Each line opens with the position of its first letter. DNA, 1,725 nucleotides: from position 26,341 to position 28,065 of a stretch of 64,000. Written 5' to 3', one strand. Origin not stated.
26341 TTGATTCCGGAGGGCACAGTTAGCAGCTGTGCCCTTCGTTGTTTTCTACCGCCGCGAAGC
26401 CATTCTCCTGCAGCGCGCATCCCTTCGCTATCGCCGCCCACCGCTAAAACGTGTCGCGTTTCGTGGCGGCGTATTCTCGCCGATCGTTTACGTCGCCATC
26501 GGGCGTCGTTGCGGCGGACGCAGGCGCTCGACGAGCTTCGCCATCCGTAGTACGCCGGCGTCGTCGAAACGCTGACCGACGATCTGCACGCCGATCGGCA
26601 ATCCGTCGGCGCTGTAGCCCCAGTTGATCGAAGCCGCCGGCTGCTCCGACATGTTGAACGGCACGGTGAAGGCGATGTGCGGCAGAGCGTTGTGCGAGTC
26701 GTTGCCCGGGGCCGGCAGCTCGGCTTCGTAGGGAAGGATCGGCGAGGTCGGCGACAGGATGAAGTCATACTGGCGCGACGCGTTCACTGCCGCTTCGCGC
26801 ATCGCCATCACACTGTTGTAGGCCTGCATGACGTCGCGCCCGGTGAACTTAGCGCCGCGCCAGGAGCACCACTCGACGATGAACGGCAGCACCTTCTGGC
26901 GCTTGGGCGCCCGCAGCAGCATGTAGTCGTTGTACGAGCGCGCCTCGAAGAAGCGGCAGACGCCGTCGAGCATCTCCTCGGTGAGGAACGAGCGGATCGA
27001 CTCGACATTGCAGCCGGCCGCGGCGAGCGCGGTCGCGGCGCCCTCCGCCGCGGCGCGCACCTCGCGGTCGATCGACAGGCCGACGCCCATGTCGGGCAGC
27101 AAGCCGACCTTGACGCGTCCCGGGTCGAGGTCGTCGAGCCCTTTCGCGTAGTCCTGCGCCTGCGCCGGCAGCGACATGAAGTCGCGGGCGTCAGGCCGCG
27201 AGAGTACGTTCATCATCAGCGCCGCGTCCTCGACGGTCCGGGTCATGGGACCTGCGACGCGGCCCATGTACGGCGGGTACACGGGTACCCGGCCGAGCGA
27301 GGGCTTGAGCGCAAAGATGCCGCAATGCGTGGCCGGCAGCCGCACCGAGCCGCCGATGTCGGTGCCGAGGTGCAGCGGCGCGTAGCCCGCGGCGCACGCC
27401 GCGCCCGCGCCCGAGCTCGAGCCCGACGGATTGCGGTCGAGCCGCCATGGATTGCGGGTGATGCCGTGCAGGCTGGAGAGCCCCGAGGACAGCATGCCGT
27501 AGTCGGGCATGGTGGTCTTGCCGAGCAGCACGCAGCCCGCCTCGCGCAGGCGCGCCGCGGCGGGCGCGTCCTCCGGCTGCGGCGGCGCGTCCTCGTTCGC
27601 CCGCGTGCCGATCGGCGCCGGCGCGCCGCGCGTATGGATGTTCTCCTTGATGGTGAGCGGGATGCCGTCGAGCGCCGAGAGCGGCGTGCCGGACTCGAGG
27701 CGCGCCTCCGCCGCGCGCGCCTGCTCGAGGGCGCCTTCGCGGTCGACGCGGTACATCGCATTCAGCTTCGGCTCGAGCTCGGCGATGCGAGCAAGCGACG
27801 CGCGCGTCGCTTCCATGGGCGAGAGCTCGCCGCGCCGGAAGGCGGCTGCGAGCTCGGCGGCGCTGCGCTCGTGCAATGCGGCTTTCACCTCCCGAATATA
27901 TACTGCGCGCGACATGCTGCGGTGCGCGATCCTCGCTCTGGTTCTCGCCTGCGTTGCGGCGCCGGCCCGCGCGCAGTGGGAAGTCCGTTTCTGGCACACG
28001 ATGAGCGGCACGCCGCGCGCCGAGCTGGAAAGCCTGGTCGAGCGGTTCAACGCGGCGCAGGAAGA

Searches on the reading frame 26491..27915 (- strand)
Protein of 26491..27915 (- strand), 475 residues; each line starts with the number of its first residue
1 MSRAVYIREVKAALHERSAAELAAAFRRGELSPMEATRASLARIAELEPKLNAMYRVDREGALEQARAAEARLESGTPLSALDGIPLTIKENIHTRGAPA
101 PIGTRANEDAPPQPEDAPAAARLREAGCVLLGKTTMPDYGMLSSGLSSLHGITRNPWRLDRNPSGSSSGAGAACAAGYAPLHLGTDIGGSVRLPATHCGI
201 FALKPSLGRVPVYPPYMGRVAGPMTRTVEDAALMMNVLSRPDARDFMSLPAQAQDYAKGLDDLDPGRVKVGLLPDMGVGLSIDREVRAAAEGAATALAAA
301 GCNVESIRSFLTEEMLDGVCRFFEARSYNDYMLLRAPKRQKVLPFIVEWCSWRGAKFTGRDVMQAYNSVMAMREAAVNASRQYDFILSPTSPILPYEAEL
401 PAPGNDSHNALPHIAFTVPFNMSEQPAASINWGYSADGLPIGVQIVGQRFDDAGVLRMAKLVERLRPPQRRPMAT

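Call 14: find_homologous_proteins(query=window:26491-27915:-, max_evalue=1e-30)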
Query window:26491-27915:- (475 aa): 8000 proteins with E <= 1e-30 among 8000 candidates; the best 120 are listed.
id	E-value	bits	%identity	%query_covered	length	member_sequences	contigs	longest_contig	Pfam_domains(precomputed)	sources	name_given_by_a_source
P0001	0.0e+0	1021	96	100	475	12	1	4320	PF01425.27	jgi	jgi:aspartyl-tRNA(Asn)/glutamyl-tRNA(Gln) amidotransferase subunit A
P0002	3.4e-278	941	88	98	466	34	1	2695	PF01425.27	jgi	jgi:aspartyl-tRNA(Asn)/glutamyl-tRNA(Gln) amidotransferase subunit A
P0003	1.1e-277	939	88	98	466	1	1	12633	PF01425.27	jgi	jgi:aspartyl-tRNA(Asn)/glutamyl-tRNA(Gln) amidotransferase subunit A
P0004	1.4e-277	939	87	100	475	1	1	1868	PF01425.27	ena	-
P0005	1.3e-276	936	88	97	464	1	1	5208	PF01425.27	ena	-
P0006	3.3e-275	931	87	98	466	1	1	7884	PF01425.27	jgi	jgi:aspartyl-tRNA(Asn)/glutamyl-tRNA(Gln) amidotransferase subunit A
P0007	7.5e-275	930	88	98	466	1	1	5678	PF01425.27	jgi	jgi:aspartyl-tRNA(Asn)/glutamyl-tRNA(Gln) amidotransferase subunit A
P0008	1.3e-274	929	87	98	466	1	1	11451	PF01425.27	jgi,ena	-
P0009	1.6e-274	929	87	98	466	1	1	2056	PF01425.27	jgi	jgi:aspartyl-tRNA(Asn)/glutamyl-tRNA(Gln) amidotransferase subunit A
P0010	4.3e-274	927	87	98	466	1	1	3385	PF01425.27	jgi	jgi:aspartyl-tRNA(Asn)/glutamyl-tRNA(Gln) amidotransferase subunit A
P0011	6.4e-274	927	87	98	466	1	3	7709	PF01425.27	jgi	jgi:aspartyl-tRNA(Asn)/glutamyl-tRNA(Gln) amidotransferase subunit A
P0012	1.1e-273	926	86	98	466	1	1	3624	PF01425.27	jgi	jgi:aspartyl-tRNA(Asn)/glutamyl-tRNA(Gln) amidotransferase subunit A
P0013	1.3e-273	926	86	98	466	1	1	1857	PF01425.27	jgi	jgi:aspartyl-tRNA(Asn)/glutamyl-tRNA(Gln) amidotransferase subunit A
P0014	2.4e-273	925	86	98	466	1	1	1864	PF01425.27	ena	-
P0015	3.2e-273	924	87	97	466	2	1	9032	PF01425.27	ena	-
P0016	4.3e-273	924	86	98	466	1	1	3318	PF01425.27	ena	-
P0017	9.7e-273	923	86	98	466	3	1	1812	PF01425.27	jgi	-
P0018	2.9e-272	921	86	98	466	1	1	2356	PF01425.27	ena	-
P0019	3.5e-272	921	86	98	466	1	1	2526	PF01425.27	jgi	jgi:aspartyl-tRNA(Asn)/glutamyl-tRNA(Gln) amidotransferase subunit A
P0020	6.0e-272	920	87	98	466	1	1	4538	PF01425.27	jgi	jgi:aspartyl-tRNA(Asn)/glutamyl-tRNA(Gln) amidotransferase subunit A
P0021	1.9e-271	919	86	98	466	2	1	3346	PF01425.27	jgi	jgi:aspartyl-tRNA(Asn)/glutamyl-tRNA(Gln) amidotransferase subunit A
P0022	2.6e-271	918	86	98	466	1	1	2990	PF01425.27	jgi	jgi:aspartyl-tRNA(Asn)/glutamyl-tRNA(Gln) amidotransferase subunit A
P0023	3.0e-271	918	86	98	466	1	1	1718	PF01425.27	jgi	jgi:aspartyl-tRNA(Asn)/glutamyl-tRNA(Gln) amidotransferase subunit A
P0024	8.4e-271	916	86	98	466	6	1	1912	PF01425.27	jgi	jgi:aspartyl-tRNA(Asn)/glutamyl-tRNA(Gln) amidotransferase subunit A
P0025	2.2e-270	915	85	98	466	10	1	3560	PF01425.27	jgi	jgi:aspartyl-tRNA(Asn)/glutamyl-tRNA(Gln) amidotransferase subunit A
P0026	1.9e-268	909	85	98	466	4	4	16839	PF01425.27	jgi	jgi:aspartyl-tRNA(Asn)/glutamyl-tRNA(Gln) amidotransferase subunit A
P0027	3.5e-268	908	85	98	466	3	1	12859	PF01425.27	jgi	jgi:aspartyl-tRNA(Asn)/glutamyl-tRNA(Gln) amidotransferase subunit A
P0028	3.0e-267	905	85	97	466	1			PF01425.27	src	-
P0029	5.3e-266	901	85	98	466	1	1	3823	PF01425.27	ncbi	-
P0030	1.0e-264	896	84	98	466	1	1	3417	PF01425.27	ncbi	-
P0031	1.1e-261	886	84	98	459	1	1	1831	PF01425.27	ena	-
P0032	2.6e-252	855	87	89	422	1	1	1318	PF01425.27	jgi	jgi:aspartyl-tRNA(Asn)/glutamyl-tRNA(Gln) amidotransferase subunit A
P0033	2.0e-251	853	82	98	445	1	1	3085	PF01425.27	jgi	jgi:aspartyl-tRNA(Asn)/glutamyl-tRNA(Gln) amidotransferase subunit A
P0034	8.5e-240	814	77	99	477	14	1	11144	PF01425.27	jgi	-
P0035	2.5e-239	813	79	97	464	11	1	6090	PF01425.27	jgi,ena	-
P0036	1.2e-238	810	77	99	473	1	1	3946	PF01425.27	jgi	jgi:aspartyl-tRNA(Asn)/glutamyl-tRNA(Gln) amidotransferase subunit A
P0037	3.4e-238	809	77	99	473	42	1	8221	PF01425.27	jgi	jgi:aspartyl-tRNA(Asn)/glutamyl-tRNA(Gln) amidotransferase subunit A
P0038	7.4e-238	808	77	99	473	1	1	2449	PF01425.27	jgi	jgi:aspartyl-tRNA(Asn)/glutamyl-tRNA(Gln) amidotransferase subunit A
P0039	1.7e-237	807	78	96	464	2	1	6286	PF01425.27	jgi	jgi:aspartyl-tRNA(Asn)/glutamyl-tRNA(Gln) amidotransferase subunit A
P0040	1.9e-237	806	78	97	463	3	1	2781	PF01425.27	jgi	jgi:aspartyl-tRNA(Asn)/glutamyl-tRNA(Gln) amidotransferase subunit A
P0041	1.9e-237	806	78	97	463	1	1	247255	PF01425.27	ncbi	-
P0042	4.4e-237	805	76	99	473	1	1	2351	PF01425.27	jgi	jgi:aspartyl-tRNA(Asn)/glutamyl-tRNA(Gln) amidotransferase subunit A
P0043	5.8e-237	805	77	97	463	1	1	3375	PF01425.27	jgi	-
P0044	6.0e-237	805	78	97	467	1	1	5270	PF01425.27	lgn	-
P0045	6.1e-237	805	77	97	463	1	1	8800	PF01425.27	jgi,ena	jgi:aspartyl-tRNA(Asn)/glutamyl-tRNA(Gln) amidotransferase subunit A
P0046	8.2e-237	804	77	97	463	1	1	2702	PF01425.27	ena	-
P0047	1.6e-236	803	77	99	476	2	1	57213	PF01425.27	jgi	jgi:aspartyl-tRNA(Asn)/glutamyl-tRNA(Gln) amidotransferase subunit A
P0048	1.6e-236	803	76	99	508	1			PF01425.27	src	-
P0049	2.1e-236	803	78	97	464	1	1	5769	PF01425.27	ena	-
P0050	5.5e-236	802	86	87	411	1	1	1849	PF01425.27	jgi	jgi:aspartyl-tRNA(Asn)/glutamyl-tRNA(Gln) amidotransferase subunit A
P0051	1.6e-235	800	78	97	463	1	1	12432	PF01425.27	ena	-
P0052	1.7e-235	800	79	93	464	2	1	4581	PF01425.27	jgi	-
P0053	2.4e-235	800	77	97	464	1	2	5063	PF01425.27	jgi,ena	jgi:aspartyl-tRNA(Asn)/glutamyl-tRNA(Gln) amidotransferase subunit A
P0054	2.5e-235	799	78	98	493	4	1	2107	PF01425.27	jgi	jgi:aspartyl-tRNA(Asn)/glutamyl-tRNA(Gln) amidotransferase subunit A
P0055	5.4e-235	798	77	97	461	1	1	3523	PF01425.27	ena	-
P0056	6.6e-235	798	79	94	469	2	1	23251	PF01425.27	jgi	jgi:aspartyl-tRNA(Asn)/glutamyl-tRNA(Gln) amidotransferase subunit A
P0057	8.2e-235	798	76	99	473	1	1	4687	PF01425.27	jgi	jgi:aspartyl-tRNA(Asn)/glutamyl-tRNA(Gln) amidotransferase subunit A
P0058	1.0e-234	797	78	96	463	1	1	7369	PF01425.27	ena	-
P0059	1.8e-234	797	77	96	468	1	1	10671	PF01425.27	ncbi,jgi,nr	ncbi:MAG: aspartyl-tRNA(Asn)/glutamyl-tRNA(Gln) amidotransferase subunit [Betaproteobacteria bacteri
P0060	2.6e-234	796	77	97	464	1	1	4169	PF01425.27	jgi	-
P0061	3.0e-234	796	78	97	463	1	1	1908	PF01425.27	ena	-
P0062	3.4e-234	796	77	96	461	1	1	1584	PF01425.27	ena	-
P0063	4.0e-234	796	78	96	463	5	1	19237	PF01425.27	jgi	-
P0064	4.3e-234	795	76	97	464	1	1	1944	PF01425.27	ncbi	-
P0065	4.3e-234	795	76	97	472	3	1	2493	PF01425.27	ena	-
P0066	6.0e-234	795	77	97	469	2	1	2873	PF01425.27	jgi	jgi:aspartyl-tRNA(Asn)/glutamyl-tRNA(Gln) amidotransferase subunit A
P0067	6.6e-234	795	79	97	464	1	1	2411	PF01425.27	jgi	jgi:aspartyl-tRNA(Asn)/glutamyl-tRNA(Gln) amidotransferase subunit A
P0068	7.6e-234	795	77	97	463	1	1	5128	PF01425.27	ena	-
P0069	1.1e-233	794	79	93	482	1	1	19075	PF01425.27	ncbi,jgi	-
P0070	1.2e-233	794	76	97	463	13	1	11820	PF01425.27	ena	-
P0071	1.3e-233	794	76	99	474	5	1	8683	PF01425.27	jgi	jgi:aspartyl-tRNA(Asn)/glutamyl-tRNA(Gln) amidotransferase subunit A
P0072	1.3e-233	794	76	97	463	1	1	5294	PF01425.27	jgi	jgi:aspartyl-tRNA(Asn)/glutamyl-tRNA(Gln) amidotransferase subunit A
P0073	1.9e-233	793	78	97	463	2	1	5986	PF01425.27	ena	-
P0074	1.9e-233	793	77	97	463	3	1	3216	PF01425.27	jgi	jgi:aspartyl-tRNA(Asn)/glutamyl-tRNA(Gln) amidotransferase subunit A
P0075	2.4e-233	793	77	97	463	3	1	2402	PF01425.27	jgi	jgi:aspartyl-tRNA(Asn)/glutamyl-tRNA(Gln) amidotransferase subunit A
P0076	2.4e-233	793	77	96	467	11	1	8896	PF01425.27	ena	-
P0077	2.8e-233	793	77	97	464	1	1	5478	PF01425.27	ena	-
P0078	3.4e-233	792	77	97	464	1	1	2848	PF01425.27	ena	-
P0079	4.2e-233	792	76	97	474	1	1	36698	PF01425.27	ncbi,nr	ncbi:MAG TPA: amidase [Burkholderiales bacterium]|nr:amidase [Burkholderiales bacterium]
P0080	4.3e-233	792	77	97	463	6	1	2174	PF01425.27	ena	-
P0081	4.5e-233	792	77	99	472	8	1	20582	PF01425.27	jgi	jgi:aspartyl-tRNA(Asn)/glutamyl-tRNA(Gln) amidotransferase subunit A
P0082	5.7e-233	792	79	95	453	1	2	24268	PF01425.27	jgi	jgi:aspartyl-tRNA(Asn)/glutamyl-tRNA(Gln) amidotransferase subunit A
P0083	6.4e-233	792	77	96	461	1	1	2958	PF01425.27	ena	-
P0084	6.7e-233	791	75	98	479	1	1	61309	PF01425.27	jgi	jgi:aspartyl-tRNA(Asn)/glutamyl-tRNA(Gln) amidotransferase subunit A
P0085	1.1e-232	791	77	97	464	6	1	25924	PF01425.27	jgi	jgi:aspartyl-tRNA(Asn)/glutamyl-tRNA(Gln) amidotransferase subunit A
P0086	1.3e-232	791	77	97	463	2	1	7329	PF01425.27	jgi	jgi:aspartyl-tRNA(Asn)/glutamyl-tRNA(Gln) amidotransferase subunit A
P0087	1.3e-232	790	77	97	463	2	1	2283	PF01425.27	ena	-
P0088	1.6e-232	790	77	95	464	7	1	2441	PF01425.27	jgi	jgi:aspartyl-tRNA(Asn)/glutamyl-tRNA(Gln) amidotransferase subunit A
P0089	1.7e-232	790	77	96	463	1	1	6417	PF01425.27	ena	-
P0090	1.9e-232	790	77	93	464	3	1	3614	PF01425.27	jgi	-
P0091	2.2e-232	790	76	97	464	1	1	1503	PF01425.27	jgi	jgi:aspartyl-tRNA(Asn)/glutamyl-tRNA(Gln) amidotransferase subunit A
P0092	2.4e-232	790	76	97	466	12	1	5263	PF01425.27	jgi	jgi:aspartyl-tRNA(Asn)/glutamyl-tRNA(Gln) amidotransferase subunit A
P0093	2.5e-232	790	77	97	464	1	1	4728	PF01425.27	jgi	jgi:aspartyl-tRNA(Asn)/glutamyl-tRNA(Gln) amidotransferase subunit A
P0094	2.5e-232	790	76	98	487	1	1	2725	PF01425.27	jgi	-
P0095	2.7e-232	789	76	99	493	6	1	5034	PF01425.27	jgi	jgi:aspartyl-tRNA(Asn)/glutamyl-tRNA(Gln) amidotransferase subunit A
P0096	3.9e-232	789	77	97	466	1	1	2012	PF01425.27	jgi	-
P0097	4.5e-232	789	76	96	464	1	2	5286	PF01425.27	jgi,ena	-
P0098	5.6e-232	788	76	97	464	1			PF01425.27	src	-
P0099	5.8e-232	788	77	96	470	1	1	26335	PF01425.27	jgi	jgi:aspartyl-tRNA(Asn)/glutamyl-tRNA(Gln) amidotransferase subunit A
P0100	6.0e-232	788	76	97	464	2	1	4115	PF01425.27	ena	-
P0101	6.6e-232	788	76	96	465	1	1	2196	PF01425.27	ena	-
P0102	6.6e-232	788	76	97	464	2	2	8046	PF01425.27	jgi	jgi:aspartyl-tRNA(Asn)/glutamyl-tRNA(Gln) amidotransferase subunit A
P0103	6.9e-232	788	76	97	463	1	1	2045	PF01425.27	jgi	jgi:aspartyl-tRNA(Asn)/glutamyl-tRNA(Gln) amidotransferase subunit A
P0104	9.0e-232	788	78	97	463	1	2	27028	PF01425.27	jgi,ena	-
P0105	1.0e-231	788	76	97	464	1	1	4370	PF01425.27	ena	-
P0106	1.2e-231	787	77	96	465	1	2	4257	PF01425.27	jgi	jgi:aspartyl-tRNA(Asn)/glutamyl-tRNA(Gln) amidotransferase subunit A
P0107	1.3e-231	787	77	96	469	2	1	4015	PF01425.27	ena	-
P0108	1.5e-231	787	76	97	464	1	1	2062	PF01425.27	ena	-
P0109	1.9e-231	787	78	96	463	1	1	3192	PF01425.27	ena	-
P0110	2.1e-231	787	78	96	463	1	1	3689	PF01425.27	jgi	-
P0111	2.2e-231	787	76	97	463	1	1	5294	PF01425.27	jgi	jgi:aspartyl-tRNA(Asn)/glutamyl-tRNA(Gln) amidotransferase subunit A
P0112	2.4e-231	786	76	97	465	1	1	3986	PF01425.27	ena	-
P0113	2.5e-231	786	75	96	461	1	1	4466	PF01425.27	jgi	-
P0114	2.8e-231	786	77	97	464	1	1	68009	PF01425.27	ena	-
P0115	3.5e-231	786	77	97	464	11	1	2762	PF01425.27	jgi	-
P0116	4.3e-231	786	77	97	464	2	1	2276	PF01425.27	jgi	-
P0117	4.3e-231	786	75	96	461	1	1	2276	PF01425.27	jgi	-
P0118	4.5e-231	785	76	97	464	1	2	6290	PF01425.27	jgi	jgi:aspartyl-tRNA(Asn)/glutamyl-tRNA(Gln) amidotransferase subunit A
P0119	4.5e-231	785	78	96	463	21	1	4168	PF01425.27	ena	-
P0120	4.9e-231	785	77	95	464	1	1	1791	PF01425.27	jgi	jgi:aspartyl-tRNA(Asn)/glutamyl-tRNA(Gln) amidotransferase subunit A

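Call 15: find_encoding_contigs(protein=P0003, flank=3000, max_places=3)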
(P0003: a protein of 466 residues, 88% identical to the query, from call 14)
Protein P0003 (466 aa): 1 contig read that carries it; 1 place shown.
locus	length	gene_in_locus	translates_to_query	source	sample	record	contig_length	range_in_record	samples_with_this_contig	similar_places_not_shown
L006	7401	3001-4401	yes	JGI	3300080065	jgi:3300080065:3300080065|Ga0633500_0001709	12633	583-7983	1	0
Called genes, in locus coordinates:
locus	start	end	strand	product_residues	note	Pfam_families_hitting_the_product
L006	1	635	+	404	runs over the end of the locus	?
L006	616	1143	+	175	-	PF00255:GSHPx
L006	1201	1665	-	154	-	PF14539:DUF4442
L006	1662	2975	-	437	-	PF01547:SBP_bac_1, PF13416:SBP_bac_8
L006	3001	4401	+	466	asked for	PF01425:Amidase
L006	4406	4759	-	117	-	PF06993:DUF1304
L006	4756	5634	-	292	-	-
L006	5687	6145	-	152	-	PF07681:DoxX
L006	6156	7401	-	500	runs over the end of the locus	PF07364:DUF1485, PF07171:MlrC_C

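Call 16: find_encoding_contigs(protein=P0026, flank=3000, max_places=4)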
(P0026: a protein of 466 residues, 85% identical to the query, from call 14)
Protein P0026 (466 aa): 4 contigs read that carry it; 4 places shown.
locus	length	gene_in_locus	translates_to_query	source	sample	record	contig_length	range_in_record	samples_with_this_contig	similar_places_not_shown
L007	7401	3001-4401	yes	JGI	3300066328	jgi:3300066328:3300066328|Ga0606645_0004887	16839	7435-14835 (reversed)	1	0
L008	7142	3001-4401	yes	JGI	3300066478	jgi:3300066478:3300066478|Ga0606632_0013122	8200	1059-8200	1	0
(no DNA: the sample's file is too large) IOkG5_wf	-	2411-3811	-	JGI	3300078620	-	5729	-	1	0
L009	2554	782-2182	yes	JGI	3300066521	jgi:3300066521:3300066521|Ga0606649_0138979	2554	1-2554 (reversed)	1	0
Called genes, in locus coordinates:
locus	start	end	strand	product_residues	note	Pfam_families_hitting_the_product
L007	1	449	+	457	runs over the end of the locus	PF02878:PGM_PMM_I, PF02879:PGM_PMM_II, PF02880:PGM_PMM_III, PF00408:PGM_PMM_IV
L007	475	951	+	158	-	PF00255:GSHPx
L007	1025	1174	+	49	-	-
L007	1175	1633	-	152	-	PF14539:DUF4442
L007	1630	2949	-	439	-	PF01547:SBP_bac_1, PF13416:SBP_bac_8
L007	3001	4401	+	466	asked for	PF01425:Amidase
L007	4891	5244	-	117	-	PF06993:DUF1304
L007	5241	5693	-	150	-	PF09980:DUF2214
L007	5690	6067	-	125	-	-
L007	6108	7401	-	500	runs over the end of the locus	PF07364:DUF1485, PF07171:MlrC_C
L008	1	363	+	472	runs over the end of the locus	?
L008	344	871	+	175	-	PF00255:GSHPx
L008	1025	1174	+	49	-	-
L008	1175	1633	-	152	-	PF14539:DUF4442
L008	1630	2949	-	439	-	PF01547:SBP_bac_1, PF13416:SBP_bac_8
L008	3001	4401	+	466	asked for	PF01425:Amidase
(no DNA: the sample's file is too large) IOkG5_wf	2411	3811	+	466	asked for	PF01425:Amidase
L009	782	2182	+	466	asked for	PF01425:Amidase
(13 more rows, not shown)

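Call 17: find_encoding_contigs(protein=P0041, flank=3000, max_places=3)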
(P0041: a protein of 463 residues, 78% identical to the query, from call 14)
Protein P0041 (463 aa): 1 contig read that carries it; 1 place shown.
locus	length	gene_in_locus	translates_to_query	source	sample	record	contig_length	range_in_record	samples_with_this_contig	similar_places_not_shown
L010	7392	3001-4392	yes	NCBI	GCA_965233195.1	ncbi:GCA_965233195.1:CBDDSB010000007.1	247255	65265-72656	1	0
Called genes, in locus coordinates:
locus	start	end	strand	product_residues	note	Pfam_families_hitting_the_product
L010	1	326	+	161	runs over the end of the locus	PF00255:GSHPx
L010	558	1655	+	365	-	-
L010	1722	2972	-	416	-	PF01547:SBP_bac_1, PF13416:SBP_bac_8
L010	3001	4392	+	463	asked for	PF01425:Amidase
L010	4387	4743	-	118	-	PF06993:DUF1304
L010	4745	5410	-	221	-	PF13511:DUF4124, PF00462:Glutaredoxin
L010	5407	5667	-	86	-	-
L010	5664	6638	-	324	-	PF07364:DUF1485, PF07171:MlrC_C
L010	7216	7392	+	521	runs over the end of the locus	PF00496:SBP_bac_5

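Call 26: find_related_loci(query=window:26491-27915:-, collection=genome_contigs, flank=3500)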
Query window:26491-27915:- (475 aa) in genome_contigs; peptide patterns used: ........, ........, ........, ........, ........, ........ (x = any residue, [..] = any of these).
600 stretches matched a pattern (row limit reached: there are more); 587 encode a relative of the query (tblastn E <= 1e-3); the best 80 are kept; 80 distinct loci.
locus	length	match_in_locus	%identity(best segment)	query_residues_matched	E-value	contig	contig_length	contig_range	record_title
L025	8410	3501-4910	71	1-470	0e+0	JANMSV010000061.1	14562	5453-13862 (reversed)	MAG: Betaproteobacteria bacterium isolate SOY_29_metabat_341 SOY_29_k141_2898568, whole genome shotgun sequence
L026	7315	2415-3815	75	4-470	0e+0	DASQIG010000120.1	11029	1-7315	MAG TPA_asm: Burkholderiales bacterium isolate SMAG_U11853 k141_899736, whole genome shotgun sequence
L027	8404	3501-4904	70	1-470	0e+0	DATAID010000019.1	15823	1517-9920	MAG TPA_asm: Burkholderiales bacterium isolate SMAG_U6874 k141_4900798, whole genome shotgun sequence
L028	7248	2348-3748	69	4-470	0e+0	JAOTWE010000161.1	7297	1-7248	MAG: Betaproteobacteria bacterium isolate 13_May_SF_Bin7 13_May_SF_Bin7_scaffold_9607_c1, whole genome shotgun sequence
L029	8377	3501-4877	70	12-470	0e+0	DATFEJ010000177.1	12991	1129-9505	MAG TPA_asm: Burkholderiales bacterium isolate SMAG_U8604 k141_1870949, whole genome shotgun sequence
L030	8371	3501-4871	72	14-470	0e+0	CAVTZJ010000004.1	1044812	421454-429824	MAG: uncultured proteobacterium isolate MFD04428.bin.1.4 genome assembly, contig: contig_38325, whole genome shotgun seq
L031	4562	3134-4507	73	13-470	0e+0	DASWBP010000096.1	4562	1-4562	MAG TPA_asm: Burkholderiales bacterium isolate SMAG_U2685 k141_336327, whole genome shotgun sequence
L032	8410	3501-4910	71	1-470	0e+0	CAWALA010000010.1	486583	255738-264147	MAG: uncultured beta proteobacterium isolate MFD02242.bin.2.37 genome assembly, contig: contig_39012, whole genome shotg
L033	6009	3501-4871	74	12-470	0e+0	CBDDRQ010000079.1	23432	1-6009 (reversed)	uncultured bacterium isolate s10_2 genome assembly, contig: k141_1023157, whole genome shotgun sequence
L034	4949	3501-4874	71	12-469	0e+0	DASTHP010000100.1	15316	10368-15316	MAG TPA_asm: Burkholderiales bacterium isolate SMAG_U682 k141_1227135, whole genome shotgun sequence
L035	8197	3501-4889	68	13-469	0e+0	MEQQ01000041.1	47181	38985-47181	MAG: Betaproteobacteria bacterium RBG_16_66_20 RBG_16_scaffold_19802, whole genome shotgun sequence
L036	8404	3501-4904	72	2-470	0e+0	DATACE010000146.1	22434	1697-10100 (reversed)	MAG TPA_asm: Burkholderiales bacterium isolate SMAG_U6716 k141_2117536, whole genome shotgun sequence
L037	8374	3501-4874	75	13-470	0e+0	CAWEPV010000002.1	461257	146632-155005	MAG: uncultured beta proteobacterium isolate MFD02923.bin.1.139 genome assembly, contig: contig_17100, whole genome shot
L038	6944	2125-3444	71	31-470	0e+0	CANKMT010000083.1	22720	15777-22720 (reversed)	MAG: Betaproteobacteria bacterium isolate TH-Jun18-184 genome assembly, contig: TH-Jun18-C4672, whole genome shotgun seq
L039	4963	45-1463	71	3-470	0e+0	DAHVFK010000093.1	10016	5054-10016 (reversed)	MAG TPA_asm: Betaproteobacteria bacterium isolate clean1715 NODE_93_length_10016_cov_4.511073, whole genome shotgun sequ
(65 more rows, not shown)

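Call 32: find_encoding_contigs(protein=P0034, flank=2500, max_places=2)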
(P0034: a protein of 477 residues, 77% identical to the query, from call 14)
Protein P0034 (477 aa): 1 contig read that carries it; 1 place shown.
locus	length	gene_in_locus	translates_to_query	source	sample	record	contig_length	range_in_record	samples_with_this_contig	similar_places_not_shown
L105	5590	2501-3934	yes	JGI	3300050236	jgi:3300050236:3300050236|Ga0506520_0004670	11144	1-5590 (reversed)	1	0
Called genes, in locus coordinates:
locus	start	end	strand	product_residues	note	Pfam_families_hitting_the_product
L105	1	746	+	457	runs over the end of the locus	PF02878:PGM_PMM_I, PF02879:PGM_PMM_II, PF02880:PGM_PMM_III, PF00408:PGM_PMM_IV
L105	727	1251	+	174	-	PF00255:GSHPx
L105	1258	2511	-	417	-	PF13416:SBP_bac_8, PF01547:SBP_bac_1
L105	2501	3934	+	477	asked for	PF01425:Amidase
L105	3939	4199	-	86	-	-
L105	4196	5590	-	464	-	?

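Call 33: find_encoding_contigs(protein=P0056, flank=2500, max_places=2)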
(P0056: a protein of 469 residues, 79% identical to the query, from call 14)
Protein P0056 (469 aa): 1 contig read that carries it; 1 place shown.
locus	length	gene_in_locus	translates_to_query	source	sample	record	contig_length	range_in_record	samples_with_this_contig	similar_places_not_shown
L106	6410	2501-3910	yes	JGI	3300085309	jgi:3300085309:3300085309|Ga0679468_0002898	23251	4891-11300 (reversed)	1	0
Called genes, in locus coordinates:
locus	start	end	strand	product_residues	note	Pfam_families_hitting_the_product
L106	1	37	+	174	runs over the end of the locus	PF00255:GSHPx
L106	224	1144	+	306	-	PF04151:PPC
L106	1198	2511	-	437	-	PF01547:SBP_bac_1, PF13416:SBP_bac_8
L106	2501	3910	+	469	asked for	PF01425:Amidase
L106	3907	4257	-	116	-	PF06993:DUF1304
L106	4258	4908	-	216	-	PF13511:DUF4124, PF00462:Glutaredoxin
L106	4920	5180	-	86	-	-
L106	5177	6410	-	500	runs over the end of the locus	PF07364:DUF1485, PF07171:MlrC_C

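Call 34: find_encoding_contigs(protein=P0047, flank=2500, max_places=2)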
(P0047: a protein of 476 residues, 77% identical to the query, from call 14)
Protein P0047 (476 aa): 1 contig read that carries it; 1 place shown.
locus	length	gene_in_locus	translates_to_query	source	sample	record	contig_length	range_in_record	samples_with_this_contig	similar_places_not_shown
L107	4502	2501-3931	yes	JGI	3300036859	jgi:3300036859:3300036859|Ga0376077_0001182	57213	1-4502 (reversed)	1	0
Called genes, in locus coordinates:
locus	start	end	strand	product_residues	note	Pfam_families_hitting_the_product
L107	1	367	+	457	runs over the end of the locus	PF02878:PGM_PMM_I, PF02879:PGM_PMM_II, PF02880:PGM_PMM_III, PF00408:PGM_PMM_IV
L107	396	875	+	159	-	PF00255:GSHPx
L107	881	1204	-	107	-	-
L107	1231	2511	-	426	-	PF13416:SBP_bac_8, PF01547:SBP_bac_1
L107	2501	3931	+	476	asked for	PF01425:Amidase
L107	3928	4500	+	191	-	?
